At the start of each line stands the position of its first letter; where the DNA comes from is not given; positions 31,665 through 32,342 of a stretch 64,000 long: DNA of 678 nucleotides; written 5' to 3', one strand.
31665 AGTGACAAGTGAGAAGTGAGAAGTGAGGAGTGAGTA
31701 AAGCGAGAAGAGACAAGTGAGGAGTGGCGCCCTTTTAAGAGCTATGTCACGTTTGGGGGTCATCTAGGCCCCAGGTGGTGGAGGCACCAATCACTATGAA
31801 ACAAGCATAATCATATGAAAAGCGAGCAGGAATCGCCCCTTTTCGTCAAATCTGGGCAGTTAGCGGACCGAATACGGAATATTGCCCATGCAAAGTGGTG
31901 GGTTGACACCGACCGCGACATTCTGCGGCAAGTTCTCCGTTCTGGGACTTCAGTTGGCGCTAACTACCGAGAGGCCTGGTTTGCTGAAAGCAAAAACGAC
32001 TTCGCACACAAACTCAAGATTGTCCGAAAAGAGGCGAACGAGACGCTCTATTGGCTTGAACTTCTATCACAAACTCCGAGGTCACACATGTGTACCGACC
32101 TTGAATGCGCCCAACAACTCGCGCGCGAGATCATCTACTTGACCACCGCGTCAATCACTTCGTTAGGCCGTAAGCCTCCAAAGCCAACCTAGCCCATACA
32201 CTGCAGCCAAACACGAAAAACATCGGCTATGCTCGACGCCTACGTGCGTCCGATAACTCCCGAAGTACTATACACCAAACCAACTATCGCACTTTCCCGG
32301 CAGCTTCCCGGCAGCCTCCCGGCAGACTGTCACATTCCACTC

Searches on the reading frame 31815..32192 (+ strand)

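Call 14: search_protein_families(library=pfam, proteins=[window:31815-32192:+])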
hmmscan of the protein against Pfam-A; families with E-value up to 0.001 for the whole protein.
window:31815-32192:+ (125 aa): 1 family
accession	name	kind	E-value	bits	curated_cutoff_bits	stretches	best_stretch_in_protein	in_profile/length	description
PF05635.17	23S_rRNA_IVP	-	2.7e-14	53.7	33.8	1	12-87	8-82/106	23S rRNA-intervening sequence protein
